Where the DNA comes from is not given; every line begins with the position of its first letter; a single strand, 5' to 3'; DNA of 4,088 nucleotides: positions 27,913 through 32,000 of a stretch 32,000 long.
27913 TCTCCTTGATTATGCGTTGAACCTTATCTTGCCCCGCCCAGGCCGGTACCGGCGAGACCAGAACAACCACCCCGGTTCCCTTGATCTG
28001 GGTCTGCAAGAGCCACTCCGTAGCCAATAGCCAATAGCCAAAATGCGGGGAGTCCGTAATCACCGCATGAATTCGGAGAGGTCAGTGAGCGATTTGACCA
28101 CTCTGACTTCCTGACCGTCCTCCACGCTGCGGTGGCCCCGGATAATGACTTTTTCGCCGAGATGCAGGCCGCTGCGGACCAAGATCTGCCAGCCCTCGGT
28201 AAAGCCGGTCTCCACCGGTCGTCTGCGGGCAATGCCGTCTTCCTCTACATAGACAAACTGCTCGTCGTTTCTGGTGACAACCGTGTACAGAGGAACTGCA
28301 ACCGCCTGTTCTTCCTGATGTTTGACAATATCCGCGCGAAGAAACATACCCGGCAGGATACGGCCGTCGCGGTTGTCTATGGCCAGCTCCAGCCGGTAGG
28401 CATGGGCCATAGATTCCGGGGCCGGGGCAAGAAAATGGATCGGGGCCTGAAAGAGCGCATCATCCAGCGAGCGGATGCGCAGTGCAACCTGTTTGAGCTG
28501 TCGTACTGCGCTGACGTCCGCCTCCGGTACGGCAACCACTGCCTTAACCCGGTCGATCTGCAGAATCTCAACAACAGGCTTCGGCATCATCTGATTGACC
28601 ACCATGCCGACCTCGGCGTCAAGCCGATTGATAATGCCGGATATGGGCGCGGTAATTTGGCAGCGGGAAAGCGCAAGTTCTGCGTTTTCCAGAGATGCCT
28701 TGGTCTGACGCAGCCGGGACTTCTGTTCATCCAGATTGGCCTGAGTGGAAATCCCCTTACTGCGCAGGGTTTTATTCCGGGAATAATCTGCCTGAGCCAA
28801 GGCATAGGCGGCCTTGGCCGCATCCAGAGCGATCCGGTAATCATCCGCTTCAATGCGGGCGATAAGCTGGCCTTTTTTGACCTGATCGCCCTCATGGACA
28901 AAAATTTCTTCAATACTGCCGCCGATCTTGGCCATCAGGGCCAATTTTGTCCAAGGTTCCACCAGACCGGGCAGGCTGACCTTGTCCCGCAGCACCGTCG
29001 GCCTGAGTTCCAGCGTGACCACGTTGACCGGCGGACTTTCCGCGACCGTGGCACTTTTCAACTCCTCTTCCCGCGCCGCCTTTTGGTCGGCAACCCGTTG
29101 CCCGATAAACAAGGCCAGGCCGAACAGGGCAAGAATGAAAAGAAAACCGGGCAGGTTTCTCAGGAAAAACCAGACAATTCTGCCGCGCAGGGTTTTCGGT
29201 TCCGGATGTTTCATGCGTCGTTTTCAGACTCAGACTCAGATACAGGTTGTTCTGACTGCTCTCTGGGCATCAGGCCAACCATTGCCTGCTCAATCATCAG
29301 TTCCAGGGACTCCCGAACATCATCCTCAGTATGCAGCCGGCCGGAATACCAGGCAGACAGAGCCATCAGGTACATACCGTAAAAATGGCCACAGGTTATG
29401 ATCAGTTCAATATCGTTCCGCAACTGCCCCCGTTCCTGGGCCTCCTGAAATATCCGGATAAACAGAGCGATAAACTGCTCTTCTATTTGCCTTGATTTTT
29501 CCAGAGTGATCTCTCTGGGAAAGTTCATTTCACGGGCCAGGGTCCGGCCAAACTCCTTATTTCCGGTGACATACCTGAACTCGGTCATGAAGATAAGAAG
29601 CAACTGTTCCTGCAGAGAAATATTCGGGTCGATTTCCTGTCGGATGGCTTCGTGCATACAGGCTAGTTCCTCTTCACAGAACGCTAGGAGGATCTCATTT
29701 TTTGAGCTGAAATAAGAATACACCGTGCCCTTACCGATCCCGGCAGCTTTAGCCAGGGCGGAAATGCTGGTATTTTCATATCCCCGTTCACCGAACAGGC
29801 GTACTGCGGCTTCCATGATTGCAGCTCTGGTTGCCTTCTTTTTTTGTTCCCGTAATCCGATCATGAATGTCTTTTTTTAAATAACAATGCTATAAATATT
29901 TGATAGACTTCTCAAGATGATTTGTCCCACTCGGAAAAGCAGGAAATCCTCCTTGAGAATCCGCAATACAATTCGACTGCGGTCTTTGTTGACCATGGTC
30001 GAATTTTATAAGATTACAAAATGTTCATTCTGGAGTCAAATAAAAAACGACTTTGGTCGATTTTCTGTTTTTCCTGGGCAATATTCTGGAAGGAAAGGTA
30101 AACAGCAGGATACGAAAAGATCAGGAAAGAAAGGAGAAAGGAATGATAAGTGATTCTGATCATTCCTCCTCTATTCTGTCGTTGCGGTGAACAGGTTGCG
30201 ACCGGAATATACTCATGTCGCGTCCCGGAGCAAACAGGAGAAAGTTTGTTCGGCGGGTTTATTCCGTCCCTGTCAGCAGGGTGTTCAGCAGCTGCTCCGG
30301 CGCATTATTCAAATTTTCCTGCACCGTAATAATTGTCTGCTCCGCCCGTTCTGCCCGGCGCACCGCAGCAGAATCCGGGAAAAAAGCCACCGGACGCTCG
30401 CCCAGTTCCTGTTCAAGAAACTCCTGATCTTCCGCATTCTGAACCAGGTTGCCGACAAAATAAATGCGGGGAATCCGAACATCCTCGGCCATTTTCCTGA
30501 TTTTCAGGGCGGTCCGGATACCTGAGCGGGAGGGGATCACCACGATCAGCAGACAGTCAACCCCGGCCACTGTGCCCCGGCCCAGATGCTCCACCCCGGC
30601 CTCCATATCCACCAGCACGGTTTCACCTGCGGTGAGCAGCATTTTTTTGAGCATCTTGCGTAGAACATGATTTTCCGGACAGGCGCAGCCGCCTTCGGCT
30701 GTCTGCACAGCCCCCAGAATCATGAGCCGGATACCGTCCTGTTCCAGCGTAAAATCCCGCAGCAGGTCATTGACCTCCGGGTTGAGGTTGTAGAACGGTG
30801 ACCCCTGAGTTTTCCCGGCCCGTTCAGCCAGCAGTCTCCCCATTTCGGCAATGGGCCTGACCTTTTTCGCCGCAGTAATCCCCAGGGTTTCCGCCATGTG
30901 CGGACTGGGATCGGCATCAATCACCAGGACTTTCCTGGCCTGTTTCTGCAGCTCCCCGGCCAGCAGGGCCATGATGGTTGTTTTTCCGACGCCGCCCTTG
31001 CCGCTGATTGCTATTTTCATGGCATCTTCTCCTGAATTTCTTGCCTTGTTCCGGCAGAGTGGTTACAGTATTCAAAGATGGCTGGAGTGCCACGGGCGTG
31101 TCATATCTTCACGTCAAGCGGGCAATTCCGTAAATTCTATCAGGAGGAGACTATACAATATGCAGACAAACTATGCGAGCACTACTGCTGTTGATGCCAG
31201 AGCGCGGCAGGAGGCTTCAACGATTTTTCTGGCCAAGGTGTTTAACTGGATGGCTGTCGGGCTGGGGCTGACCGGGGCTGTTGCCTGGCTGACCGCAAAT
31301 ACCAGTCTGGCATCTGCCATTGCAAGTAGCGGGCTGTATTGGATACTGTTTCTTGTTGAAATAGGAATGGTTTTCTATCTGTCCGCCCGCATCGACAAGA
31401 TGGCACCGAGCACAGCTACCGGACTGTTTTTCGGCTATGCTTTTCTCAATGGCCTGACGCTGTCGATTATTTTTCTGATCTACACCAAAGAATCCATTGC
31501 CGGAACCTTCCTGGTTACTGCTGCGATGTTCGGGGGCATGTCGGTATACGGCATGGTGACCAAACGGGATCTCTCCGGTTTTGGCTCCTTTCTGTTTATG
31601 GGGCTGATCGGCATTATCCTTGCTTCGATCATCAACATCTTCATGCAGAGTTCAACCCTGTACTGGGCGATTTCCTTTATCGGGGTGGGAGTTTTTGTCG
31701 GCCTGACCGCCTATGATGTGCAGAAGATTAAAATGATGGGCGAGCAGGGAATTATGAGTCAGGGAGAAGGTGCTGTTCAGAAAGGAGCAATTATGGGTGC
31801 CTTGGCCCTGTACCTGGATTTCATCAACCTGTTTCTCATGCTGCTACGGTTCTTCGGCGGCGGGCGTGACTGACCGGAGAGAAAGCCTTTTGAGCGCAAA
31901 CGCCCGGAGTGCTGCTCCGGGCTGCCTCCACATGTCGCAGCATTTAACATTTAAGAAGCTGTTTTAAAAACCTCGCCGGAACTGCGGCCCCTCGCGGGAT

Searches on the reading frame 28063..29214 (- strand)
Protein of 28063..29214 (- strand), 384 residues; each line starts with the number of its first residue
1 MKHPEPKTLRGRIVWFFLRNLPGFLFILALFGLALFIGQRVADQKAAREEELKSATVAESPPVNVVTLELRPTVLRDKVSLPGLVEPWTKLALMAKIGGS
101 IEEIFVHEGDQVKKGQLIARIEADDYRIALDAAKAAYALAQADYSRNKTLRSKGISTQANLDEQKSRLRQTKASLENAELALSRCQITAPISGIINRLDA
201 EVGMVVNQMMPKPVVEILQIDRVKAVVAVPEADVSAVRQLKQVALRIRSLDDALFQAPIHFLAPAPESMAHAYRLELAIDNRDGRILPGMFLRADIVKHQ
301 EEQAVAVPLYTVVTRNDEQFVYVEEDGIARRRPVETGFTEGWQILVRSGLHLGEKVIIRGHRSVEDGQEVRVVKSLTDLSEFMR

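Call 23: search_protein_families(library=pfam, proteins=[window:28063-29214:-], max_evalue=0.01)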
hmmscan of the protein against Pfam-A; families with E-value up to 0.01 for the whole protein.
window:28063-29214:- (384 aa): 5 families
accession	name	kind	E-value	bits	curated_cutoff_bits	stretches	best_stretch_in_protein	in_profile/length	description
PF16576.10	HlyD_D23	-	5.7e-24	85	30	1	93-291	22-213/214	Barrel-sandwich domain of CusB or HlyD membrane-fusion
PF13437.12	HlyD_3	-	1.7e-14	54.9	22.2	1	187-289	2-106/106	HlyD family secretion protein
PF13533.13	Biotin_lipoyl_2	-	6.9e-11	42.1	29.8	1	93-122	3-32/32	Biotin-lipoyl like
PF00364.28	Biotin_lipoyl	-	6.6e-07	29.5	22.1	1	95-131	6-46/73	Biotin-requiring enzyme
PF13375.12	RnfC_N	-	0.0024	18.3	25.6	0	98-122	38-62/101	RnfC Barrel sandwich hybrid domain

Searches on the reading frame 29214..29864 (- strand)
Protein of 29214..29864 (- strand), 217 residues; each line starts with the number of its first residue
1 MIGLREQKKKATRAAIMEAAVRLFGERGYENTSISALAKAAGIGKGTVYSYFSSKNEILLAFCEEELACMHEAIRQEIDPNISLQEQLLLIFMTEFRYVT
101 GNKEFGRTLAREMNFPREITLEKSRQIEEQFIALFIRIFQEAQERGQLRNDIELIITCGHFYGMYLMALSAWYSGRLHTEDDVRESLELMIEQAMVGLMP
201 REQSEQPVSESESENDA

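Call 23: search_protein_families(library=pfam, proteins=[window:29214-29864:-], max_evalue=0.01)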
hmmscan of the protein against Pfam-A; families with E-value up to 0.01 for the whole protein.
window:29214-29864:- (217 aa): 2 families
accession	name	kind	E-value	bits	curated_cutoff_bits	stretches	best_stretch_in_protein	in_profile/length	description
PF00440.29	TetR_N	-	3.5e-19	68.8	24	1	16-61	1-46/47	Bacterial regulatory proteins, tetR family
PF17932.6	TetR_C_24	-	0.00022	21.9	26.4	1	85-176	5-96/114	Tetracyclin repressor-like, C-terminal domain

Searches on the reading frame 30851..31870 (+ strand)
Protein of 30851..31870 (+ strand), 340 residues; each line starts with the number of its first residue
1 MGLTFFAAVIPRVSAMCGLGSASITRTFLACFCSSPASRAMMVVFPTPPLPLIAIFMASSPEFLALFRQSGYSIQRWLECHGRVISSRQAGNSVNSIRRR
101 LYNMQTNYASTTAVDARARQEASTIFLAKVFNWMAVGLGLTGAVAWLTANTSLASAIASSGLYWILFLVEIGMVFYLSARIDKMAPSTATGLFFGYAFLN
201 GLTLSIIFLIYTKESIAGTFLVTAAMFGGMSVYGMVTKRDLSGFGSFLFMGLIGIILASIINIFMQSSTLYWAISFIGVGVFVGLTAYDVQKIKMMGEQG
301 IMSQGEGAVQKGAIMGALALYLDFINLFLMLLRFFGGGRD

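Call 23: search_protein_families(library=pfam, proteins=[window:30851-31870:+], max_evalue=0.01)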
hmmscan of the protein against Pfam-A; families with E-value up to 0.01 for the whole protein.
window:30851-31870:+ (340 aa): 1 family
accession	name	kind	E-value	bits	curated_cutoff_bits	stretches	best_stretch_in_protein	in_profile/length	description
PF01027.25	Bax1-I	-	9.1e-63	212.2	34.1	1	126-335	3-207/207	Inhibitor of apoptosis-promoting Bax1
